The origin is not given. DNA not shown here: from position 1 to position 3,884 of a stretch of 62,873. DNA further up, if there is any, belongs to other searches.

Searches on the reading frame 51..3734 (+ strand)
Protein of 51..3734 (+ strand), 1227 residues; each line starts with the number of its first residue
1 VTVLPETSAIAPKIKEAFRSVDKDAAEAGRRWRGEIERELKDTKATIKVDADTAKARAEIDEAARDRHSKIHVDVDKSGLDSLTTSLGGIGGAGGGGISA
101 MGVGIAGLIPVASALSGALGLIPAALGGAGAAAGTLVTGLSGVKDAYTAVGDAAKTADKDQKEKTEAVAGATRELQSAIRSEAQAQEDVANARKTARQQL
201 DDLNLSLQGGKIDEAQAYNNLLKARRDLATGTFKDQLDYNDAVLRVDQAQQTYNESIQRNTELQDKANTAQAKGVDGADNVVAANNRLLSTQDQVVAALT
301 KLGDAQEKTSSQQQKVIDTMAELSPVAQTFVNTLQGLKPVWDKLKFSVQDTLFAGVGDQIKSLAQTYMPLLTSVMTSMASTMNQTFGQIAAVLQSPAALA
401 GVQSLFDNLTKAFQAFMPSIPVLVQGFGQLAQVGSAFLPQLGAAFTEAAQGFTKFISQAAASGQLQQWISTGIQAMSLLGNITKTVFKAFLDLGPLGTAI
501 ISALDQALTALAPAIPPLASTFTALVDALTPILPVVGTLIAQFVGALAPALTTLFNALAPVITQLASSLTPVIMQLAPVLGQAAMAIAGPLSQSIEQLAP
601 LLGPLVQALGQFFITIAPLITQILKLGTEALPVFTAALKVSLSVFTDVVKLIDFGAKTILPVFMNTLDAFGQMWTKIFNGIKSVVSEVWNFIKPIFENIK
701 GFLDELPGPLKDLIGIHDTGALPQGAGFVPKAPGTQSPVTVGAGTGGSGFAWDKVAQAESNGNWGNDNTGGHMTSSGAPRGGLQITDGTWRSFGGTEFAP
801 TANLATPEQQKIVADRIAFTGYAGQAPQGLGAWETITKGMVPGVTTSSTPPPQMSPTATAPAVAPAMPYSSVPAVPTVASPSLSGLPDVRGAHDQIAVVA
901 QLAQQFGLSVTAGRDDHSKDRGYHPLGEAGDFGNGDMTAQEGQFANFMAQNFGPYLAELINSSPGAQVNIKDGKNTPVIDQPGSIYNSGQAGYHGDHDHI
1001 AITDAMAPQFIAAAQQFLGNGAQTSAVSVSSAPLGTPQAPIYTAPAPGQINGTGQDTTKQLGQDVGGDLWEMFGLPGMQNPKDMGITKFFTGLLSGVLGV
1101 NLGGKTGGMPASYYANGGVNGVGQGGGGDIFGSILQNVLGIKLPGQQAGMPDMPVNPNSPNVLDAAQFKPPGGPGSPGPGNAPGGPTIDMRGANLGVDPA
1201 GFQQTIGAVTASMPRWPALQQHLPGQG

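Call 106: search_protein_families(library=pfam, alignment_id=A8, max_evalue=0.01)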
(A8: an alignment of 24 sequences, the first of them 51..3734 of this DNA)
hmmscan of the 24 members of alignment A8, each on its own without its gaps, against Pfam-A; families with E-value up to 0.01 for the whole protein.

A. member 1, window:51-3734:+ (1227 aa): 2 families
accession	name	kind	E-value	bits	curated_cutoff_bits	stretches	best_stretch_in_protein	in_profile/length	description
PF06737.19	Transglycosylas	-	6.2e-15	56.1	27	1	751-834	6-75/77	Transglycosylase-like domain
PF04513.17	Baculo_PEP_C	-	0.0018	18.8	38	0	498-597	30-129/140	Baculovirus polyhedron envelope protein, PEP, C terminus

B. families by the number of members that match (of 24 scanned): 15 families
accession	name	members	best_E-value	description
PF25310.1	VG15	1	2.1e-30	VG15 protein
PF14594.13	Sipho_Gp37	1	2.3e-28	Siphovirus ReqiPepy6 Gp37-like protein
PF05133.19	SPP1_portal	1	2.2e-23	Phage portal protein, SPP1 Gp6-like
PF05065.19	Phage_capsid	1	1.2e-20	Phage capsid family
PF07463.16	NUMOD4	1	8.9e-16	NUMOD4 motif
PF06737.19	Transglycosylas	1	6.2e-15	Transglycosylase-like domain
PF13392.12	HNH_3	1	4.6e-11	HNH endonuclease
PF14890.11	Intein_splicing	1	2.7e-10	Intein splicing domain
PF10910.14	Phage_gene29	1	5e-10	Phage gene 29 protein family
PF03237.21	Terminase_6N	1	3.5e-07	Terminase large subunit, T4likevirus-type, N-terminal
PF25681.1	Phage_TTP_17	1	4.1e-07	Phage tail tube protein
PF01844.29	HNH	1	3.1e-05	HNH endonuclease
PF14279.12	HNH_5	1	0.0011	HNH endonuclease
PF04513.17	Baculo_PEP_C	1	0.0018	Baculovirus polyhedron envelope protein, PEP, C terminus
PF12760.12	Zn_ribbon_IS1595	1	0.0034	Transposase zinc-ribbon domain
